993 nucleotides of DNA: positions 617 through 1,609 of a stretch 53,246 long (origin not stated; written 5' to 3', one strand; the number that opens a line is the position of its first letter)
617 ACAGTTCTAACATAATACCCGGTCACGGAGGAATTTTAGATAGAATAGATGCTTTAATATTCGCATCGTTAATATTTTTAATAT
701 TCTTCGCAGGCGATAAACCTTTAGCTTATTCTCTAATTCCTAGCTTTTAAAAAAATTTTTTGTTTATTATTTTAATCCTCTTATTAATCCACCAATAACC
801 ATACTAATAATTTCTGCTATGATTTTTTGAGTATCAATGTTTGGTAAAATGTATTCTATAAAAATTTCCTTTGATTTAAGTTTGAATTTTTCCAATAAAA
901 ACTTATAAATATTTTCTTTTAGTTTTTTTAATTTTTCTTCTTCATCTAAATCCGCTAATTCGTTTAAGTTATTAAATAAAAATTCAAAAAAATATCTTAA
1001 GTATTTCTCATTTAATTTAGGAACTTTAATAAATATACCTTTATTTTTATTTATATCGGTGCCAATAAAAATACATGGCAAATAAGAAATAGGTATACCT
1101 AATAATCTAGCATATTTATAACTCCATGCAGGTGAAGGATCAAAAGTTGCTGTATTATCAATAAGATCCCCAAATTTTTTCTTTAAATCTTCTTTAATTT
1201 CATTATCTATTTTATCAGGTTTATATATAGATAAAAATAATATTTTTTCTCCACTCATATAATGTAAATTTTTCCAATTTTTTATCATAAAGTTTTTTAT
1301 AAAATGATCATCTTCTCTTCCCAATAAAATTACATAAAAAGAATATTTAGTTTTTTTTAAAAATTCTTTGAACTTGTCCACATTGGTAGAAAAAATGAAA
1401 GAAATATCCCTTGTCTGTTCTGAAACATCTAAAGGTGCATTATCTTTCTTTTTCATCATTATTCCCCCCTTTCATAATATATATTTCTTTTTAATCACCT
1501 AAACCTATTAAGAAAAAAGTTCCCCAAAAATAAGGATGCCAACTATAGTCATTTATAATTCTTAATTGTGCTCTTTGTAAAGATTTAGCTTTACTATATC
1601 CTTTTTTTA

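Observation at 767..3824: TPR-CHAT protease plus an unrecognisable 230-aa partner in an extra-AT-rich islet: candidate undescribed protease-effector (conflict) module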

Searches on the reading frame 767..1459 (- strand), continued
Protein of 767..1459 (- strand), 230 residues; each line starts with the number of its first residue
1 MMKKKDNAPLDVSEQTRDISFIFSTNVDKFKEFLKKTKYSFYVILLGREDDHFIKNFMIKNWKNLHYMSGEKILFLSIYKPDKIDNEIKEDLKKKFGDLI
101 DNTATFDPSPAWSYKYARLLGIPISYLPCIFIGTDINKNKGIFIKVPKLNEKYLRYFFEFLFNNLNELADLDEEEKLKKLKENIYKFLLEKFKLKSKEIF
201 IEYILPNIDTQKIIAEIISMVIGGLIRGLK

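Call 66: fold_search(model_id=the predicted structure, library=viral)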
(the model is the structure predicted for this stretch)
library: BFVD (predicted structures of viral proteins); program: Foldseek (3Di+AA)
matches with E <= 10: 222; with E <= 0.001: 0
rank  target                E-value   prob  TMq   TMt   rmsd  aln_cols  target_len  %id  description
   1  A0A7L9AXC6            7.8e-02  0.23  0.20  0.24  17.7       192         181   17  Thioredoxin domain-containing protein [Pyramimonas orientalis virus 01B]
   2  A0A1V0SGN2            2.0e-01  0.57  0.23  0.44  10.3       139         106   13  Thioredoxin [Hokovirus HKV1]
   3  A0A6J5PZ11            2.5e-01  0.35  0.24  0.35  19.4       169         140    8  TrxA Thiol-disulfide isomerase and thioredoxins [uncultured Caudovirales phage]
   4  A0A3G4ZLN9            3.5e-01  0.33  0.29  0.25  20.1       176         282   14  Thioredoxin-like protein [Terrestrivirus sp.]
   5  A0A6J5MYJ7            4.1e-01  0.41  0.29  0.51   5.5       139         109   11  TrxA Thiol-disulfide isomerase and thioredoxins [uncultured Caudovirales phage]
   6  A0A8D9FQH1            4.1e-01  0.20  0.16  0.25  17.2       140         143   10  Thioredoxin [uncultured marine phage]
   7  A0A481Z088            4.6e-01  0.25  0.18  0.30   9.7        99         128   18  Thioredoxin [Mimivirus LCMiAC01]
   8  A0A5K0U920            4.6e-01  0.20  0.24  0.36  10.7       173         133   12  Thioredoxin [Yasminevirus sp. GU-2018]
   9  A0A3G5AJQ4            4.9e-01  0.08  0.15  0.20   9.1       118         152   11  Putative nnucleoredoxin [Sylvanvirus sp.]
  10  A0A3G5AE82            4.9e-01  0.08  0.15  0.08  16.4       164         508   10  Uncharacterized protein [Satyrvirus sp.]
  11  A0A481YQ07            5.2e-01  0.30  0.24  0.49   8.9       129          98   12  Thioredoxin [Iridovirus LCIVAC01]
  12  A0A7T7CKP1            5.5e-01  0.38  0.28  0.53   7.7       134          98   17  (no name in the UniProt tables at hand)
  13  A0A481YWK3            5.5e-01  0.25  0.24  0.34  19.1       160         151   13  Thioredoxin [Marseillevirus LCMAC201]
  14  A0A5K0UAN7            5.5e-01  0.18  0.26  0.28   9.8       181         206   14  Protein disulfide-isomerase A4 [Yasminevirus sp. GU-2018]
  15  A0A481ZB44            5.5e-01  0.14  0.22  0.29  10.1       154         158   10  Thioredoxin-fold protein [Pithovirus LCPAC401]
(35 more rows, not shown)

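Call 71: search_protein_families(library=padloc, proteins=[L013:4658-5893:+, L013:6822-8711:+, L013:4204-4653:+, L019:529-2313:+, L019:2354-4618:+, L017:7380-9329:-, L017:4868-5644:+, L007:5598-7904:+, L009:4310-5911:+, P0180], max_evalue=0.01)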
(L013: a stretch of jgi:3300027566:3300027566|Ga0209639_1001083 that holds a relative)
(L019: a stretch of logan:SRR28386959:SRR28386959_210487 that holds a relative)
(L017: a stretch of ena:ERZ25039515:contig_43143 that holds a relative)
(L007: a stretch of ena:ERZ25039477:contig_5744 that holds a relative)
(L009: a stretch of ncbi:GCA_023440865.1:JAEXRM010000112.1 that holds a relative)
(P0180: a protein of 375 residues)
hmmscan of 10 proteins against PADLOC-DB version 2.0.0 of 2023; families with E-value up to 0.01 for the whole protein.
L013:4658-5893:+ (411 aa): 0 families

L013:6822-8711:+ (629 aa): 13 families
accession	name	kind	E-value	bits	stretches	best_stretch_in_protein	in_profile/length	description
PDLC05061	PDC-S65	-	4.5e-100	334.6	1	19-589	8-577/592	-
PDLC05060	PDC-S65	-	3.4e-56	189.2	1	102-342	1-251/503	-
PDLC02419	Aga_SIR2-PNTD1-PNTD2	-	1.3e-44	150.8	1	40-287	6-278/558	Class I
PDLC02420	Aga_SIR2-PNTD1-PNTD2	-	8.4e-40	134.8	1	39-322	18-321/1010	Class I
PDLC02401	Aga_SIR2-PNTD1-PNTD2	-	2.8e-37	126.7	1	98-278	49-242/524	Class I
PDLC02384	pAgo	-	1.1e-34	117.9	1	39-291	19-293/1030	-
PDLC02402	Aga_SIR2-PNTD1-PNTD2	-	1.1e-20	71.3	1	43-242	16-228/876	Class I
PDLC00407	ThsA1|ThsA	-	3.4e-12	43.7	1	41-222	21-181/478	STALD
PDLC00409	ThsA1|ThsA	-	3.7e-10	37.6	1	40-221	21-181/242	STALD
PDLC04082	SIR2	-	1.1e-06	25.8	1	44-172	20-158/345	-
PDLC04087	SIR2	-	0.00031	17.7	1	111-167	100-157/343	-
PDLC02418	Aga_SIR2-Kinase-PNTD1-PNTD2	-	0.0004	16.7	1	186-247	31-93/756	Class I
PDLC04091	SIR2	-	0.0045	14.3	0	112-166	98-152/345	-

L013:4204-4653:+ (149 aa): 1 family
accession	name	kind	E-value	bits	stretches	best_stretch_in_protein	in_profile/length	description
PDLC02990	DarG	-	3.4e-05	21.5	1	19-95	177-247/329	-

L019:529-2313:+ (594 aa): 2 families
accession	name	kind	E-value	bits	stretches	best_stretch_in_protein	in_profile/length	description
PDLC03848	LmuA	-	0.00012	20.6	1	22-194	7-130/373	-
PDLC00088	GajA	-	0.0081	14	0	238-288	56-105/372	AAA ATPase domain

L019:2354-4618:+ (754 aa): 0 families

L017:7380-9329:- (649 aa): 121 families (the best 25 are shown)
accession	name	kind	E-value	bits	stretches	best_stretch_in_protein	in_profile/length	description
PDLC02358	Old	-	1.9e-53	180.2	2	189-546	137-457/578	Old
PDLC02979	AriA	-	1.8e-45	154.4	1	1-402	1-373/373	-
PDLC00085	GajA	-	1.6e-27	94.5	2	238-632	160-530/580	AAA ATPase domain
PDLC00070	GajA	-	2.8e-27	93.6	3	188-419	147-354/596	AAA ATPase domain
PDLC00096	GajA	-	1.9e-23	81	2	1-88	1-98/630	AAA ATPase domain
PDLC00067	GajA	-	3.2e-22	76.8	2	2-81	4-87/604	AAA ATPase domain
PDLC00075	GajA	-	2.2e-21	74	3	1-86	1-89/536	AAA ATPase domain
PDLC00065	GajA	-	4.1e-19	66.8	1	1-490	1-459/670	AAA ATPase domain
PDLC04168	GajA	-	4.3e-19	66.6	2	1-78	1-82/570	-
PDLC00090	GajA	-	8.5e-19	65.7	2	1-64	1-69/659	AAA ATPase domain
PDLC02980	AriA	-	1.2e-18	66.1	1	25-403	2-304/304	-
PDLC00071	GajA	-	2.2e-18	64.4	2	1-84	1-92/588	AAA ATPase domain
PDLC00099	GajA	-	1.1e-17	62.2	2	1-88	1-97/626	AAA ATPase domain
PDLC00091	GajA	-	7.1e-17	59.4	2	1-110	1-120/627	AAA ATPase domain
PDLC00066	GajA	-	3.6e-16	56.8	2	1-109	1-114/567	AAA ATPase domain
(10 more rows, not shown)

L017:4868-5644:+ (258 aa): 0 families

L007:5598-7904:+ (768 aa): 1 family
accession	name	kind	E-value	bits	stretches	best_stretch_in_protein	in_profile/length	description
PDLC03831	BovA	-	0.00045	16.9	1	674-728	547-597/720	-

L009:4310-5911:+ (533 aa): 0 families

P0180 (375 aa): 3 families
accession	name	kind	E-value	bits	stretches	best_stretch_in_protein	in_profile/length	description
PDLC00420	ThsB1|ThsB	-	4e-48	162.2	1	219-370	3-155/319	TIR-like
PDLC05062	PDC-S66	-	8.1e-06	23.5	1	178-311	113-240/282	-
PDLC02012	SAVED5--SAVED_TIR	-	1.9e-05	21.9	1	214-362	10-158/404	-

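Call 73: find_encoding_contigs(protein=P0180, flank=6000, max_places=3)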
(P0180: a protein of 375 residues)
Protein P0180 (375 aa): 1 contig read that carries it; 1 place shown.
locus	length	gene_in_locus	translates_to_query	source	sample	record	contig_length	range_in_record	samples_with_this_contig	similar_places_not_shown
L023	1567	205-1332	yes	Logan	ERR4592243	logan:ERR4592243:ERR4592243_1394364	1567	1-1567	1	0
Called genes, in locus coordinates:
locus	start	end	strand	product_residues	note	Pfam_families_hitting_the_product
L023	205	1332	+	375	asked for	PF01582:TIR (weak), PF13676:TIR_2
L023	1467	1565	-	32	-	?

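Call 74: find_encoding_contigs(protein=P0103, flank=6000, max_places=3)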
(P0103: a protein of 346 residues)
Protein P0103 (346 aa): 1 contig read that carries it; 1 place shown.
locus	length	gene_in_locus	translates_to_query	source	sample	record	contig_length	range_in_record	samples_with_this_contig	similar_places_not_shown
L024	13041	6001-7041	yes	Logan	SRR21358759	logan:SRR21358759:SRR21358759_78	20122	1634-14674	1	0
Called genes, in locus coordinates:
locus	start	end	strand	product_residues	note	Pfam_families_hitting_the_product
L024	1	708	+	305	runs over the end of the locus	PF10547:P22_AR_N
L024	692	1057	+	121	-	-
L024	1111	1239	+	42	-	-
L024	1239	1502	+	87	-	-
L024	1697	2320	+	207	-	-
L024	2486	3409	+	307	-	PF02899:Phage_int_SAM_1 (faint), PF00589:Phage_integrase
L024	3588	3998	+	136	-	PF01844:HNH, PF14279:HNH_5 (weak)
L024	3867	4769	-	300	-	PF14528:LAGLIDADG_3 (weak)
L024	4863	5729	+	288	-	PF19955:EAD1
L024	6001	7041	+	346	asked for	PF08817:YukD (faint)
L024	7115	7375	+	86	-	PF10905:DUF2695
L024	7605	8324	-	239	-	-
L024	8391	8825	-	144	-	-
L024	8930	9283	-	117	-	-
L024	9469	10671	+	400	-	PF20030:bpMoxR, PF07728:AAA_5, PF17868:AAA_lid_8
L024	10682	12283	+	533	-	PF13519:VWA_2 (faint)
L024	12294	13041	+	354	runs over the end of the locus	PF20529:DUF6744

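Call 76: search_solved_structures(query=A3, max_evalue=10)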
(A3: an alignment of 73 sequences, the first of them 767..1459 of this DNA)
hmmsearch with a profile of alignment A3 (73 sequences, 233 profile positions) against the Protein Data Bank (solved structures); distinct sequences matched with E-value up to 10: 14.
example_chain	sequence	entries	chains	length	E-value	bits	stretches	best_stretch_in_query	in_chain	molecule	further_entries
5j7d_A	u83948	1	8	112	0.015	17.9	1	67-147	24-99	Designed Thioredoxin dF106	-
8t9n_A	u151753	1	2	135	0.066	15.8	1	131-193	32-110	Anti-sigma-I factor RsgI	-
8oyy_A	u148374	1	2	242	0.076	15.6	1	146-227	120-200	De novo designed soluble GPCR-like protein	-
9ukw_A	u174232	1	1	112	0.076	15.6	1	130-196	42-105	A339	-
2pmz_H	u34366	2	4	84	0.42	13.2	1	100-125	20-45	DNA-directed RNA polymerase subunit H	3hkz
2lse_A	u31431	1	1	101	0.42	13.2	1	146-222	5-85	Four Helix Bundle Protein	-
9r8p_A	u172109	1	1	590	0.49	13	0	140-182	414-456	hSA3, a mutated hyper-soluble human serum albumin designed for bacterial expression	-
2yxh_A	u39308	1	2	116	0.51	12.9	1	138-183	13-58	MazG-related protein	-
7fdl_B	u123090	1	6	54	0.6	12.7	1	55-89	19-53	Transcription factor WER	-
2waq_H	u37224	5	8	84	0.67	12.5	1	103-125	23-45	DNA-DIRECTED RNA POLYMERASE RPO5 SUBUNIT | DNA-DIRECTED RNA POLYMERASE SUBUNIT H | DNA-DIRECTED RNA POLYMERASE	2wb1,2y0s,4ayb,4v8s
8bct_D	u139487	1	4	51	0.89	12.1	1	148-187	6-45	26alpha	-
36rp_H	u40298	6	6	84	1.1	11.8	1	102-125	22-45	DNA-directed RNA polymerase subunit Rpo5 | DNA-directed RNA polymerase subunit H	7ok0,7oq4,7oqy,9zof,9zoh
8a3k_UNK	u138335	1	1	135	3.2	10.3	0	147-200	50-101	sc-apCC-4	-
7jh6_A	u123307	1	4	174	4.9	9.7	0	72-197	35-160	Two-domain di-Zn(II) and porphyrin-binding protein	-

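Call 77: search_protein_families(library=phrogs, proteins=[window:767-1459:-, P0045, P0054, P0062, P0103, P0043], max_evalue=0.01)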
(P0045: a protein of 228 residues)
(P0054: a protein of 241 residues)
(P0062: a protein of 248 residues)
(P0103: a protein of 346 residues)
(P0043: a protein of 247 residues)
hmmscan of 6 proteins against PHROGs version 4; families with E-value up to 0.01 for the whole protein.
window:767-1459:- (230 aa): 0 families

P0045 (228 aa): 0 families

P0054 (241 aa): 0 families

P0062 (248 aa): 0 families

P0103 (346 aa): 0 families

P0043 (247 aa): 0 families

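Call 78: search_dna_similar(query=P0043, collection=plasmids, mode=protein, max_evalue=0.001)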
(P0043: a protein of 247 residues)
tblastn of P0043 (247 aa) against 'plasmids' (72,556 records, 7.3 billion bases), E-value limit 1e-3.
No match.

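Call 88: find_homologous_proteins(query=A3, max_evalue=0.00001)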
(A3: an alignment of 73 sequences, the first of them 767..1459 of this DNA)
Query A3 (73 sequences) (230 aa, profile of the alignment): 7 proteins with E <= 0.00001 among 5227 candidates.
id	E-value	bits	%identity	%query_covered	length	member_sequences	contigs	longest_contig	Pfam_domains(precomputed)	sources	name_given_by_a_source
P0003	7.2e-60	220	41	97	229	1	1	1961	-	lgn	-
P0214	4.8e-58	214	39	97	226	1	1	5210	-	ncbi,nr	ncbi:MAG: hypothetical protein QG670_1950 [Thermoproteota archaeon]|nr:hypothetical protein [Thermop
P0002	3.0e-56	208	66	99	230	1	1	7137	-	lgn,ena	-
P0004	4.5e-56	208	36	83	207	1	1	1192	-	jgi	jgi:hypothetical protein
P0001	5.0e-52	195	99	100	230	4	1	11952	-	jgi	-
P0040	3.7e-49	185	57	99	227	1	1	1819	-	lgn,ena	-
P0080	1.6e-39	154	24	48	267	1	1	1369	-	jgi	jgi:hypothetical protein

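Call 89: list_cluster_members(proteins=[P0041, P0042, P0043, P0044, P0045, P0046, P0047, P0048, P0049, P0050])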
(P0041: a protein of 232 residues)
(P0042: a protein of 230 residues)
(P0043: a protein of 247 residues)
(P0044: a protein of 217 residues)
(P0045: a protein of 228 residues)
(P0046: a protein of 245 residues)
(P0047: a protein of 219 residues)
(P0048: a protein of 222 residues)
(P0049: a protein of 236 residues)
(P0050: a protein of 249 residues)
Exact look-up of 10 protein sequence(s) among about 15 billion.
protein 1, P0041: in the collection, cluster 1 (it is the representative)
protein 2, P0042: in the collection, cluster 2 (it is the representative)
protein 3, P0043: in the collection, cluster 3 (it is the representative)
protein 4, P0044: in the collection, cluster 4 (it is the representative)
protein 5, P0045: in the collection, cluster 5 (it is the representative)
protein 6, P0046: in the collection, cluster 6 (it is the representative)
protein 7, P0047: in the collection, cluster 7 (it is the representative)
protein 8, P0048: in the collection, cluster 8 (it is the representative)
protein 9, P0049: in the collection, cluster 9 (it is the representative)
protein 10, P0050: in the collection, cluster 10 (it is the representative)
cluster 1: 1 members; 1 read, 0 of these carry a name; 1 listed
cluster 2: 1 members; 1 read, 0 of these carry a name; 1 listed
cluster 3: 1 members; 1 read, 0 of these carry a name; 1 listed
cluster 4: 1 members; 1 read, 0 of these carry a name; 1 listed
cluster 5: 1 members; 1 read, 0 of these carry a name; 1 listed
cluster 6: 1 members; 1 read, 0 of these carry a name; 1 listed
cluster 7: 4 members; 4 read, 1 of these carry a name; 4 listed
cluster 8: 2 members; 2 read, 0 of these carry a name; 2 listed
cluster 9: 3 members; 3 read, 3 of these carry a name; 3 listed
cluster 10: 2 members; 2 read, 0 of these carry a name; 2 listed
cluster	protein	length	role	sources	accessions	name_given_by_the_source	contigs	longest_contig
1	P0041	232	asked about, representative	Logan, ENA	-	-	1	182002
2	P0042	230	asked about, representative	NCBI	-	-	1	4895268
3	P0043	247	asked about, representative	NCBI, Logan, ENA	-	-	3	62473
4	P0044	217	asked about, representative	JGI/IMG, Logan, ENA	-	-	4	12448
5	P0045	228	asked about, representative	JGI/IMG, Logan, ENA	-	-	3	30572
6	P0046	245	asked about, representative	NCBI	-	-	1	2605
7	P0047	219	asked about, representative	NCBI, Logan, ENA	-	-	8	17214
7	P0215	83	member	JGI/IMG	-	cell shape-determining protein MreC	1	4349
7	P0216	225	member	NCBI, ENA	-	-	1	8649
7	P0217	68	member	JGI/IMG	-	-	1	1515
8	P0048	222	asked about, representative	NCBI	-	-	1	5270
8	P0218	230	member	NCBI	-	-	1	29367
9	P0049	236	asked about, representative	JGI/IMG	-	hypothetical protein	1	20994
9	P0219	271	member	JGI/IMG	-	hypothetical protein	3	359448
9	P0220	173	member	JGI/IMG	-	hypothetical protein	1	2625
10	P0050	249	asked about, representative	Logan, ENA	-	-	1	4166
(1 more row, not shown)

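Call 91: search_solved_structures(query=A3, max_evalue=0.05, show_alignments=1)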
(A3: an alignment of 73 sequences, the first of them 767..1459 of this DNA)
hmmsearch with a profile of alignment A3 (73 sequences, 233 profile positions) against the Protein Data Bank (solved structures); distinct sequences matched with E-value up to 0.05: 1.
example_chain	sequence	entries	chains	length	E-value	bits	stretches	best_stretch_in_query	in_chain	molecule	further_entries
5j7d_A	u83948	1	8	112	0.015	17.9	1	67-147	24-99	Designed Thioredoxin dF106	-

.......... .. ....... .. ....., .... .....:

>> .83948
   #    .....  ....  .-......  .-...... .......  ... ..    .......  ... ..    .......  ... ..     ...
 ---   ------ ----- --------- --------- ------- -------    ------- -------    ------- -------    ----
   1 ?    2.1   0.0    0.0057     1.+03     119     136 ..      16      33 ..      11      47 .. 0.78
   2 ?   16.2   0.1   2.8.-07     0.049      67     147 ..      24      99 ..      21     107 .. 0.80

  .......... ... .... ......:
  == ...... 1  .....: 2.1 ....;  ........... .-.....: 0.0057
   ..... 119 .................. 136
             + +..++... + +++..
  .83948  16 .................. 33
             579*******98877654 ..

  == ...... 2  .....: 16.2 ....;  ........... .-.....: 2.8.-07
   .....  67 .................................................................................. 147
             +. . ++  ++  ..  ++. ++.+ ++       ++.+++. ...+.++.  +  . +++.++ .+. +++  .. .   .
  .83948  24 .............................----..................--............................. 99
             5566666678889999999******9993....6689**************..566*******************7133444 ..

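Call 97: search_dna_similar(query=P0103, collection=phages, mode=protein, max_evalue=0.001)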
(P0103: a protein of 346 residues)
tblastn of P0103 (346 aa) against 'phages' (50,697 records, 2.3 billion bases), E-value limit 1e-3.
No match.

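Call 98: search_dna_similar(query=window:767-1459:-, collection=phages, mode=protein, max_evalue=0.001)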
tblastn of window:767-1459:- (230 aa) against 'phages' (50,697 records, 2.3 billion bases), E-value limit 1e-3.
No match.

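Call 99: search_dna_similar(query=P0062, collection=plasmids, mode=protein, max_evalue=0.001)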
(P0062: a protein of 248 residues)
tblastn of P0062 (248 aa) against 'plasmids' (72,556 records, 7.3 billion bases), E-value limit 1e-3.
No match.

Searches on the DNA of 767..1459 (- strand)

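Call 29: search_rna_families(sources=[L004, L003, L002], threshold=gathering)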
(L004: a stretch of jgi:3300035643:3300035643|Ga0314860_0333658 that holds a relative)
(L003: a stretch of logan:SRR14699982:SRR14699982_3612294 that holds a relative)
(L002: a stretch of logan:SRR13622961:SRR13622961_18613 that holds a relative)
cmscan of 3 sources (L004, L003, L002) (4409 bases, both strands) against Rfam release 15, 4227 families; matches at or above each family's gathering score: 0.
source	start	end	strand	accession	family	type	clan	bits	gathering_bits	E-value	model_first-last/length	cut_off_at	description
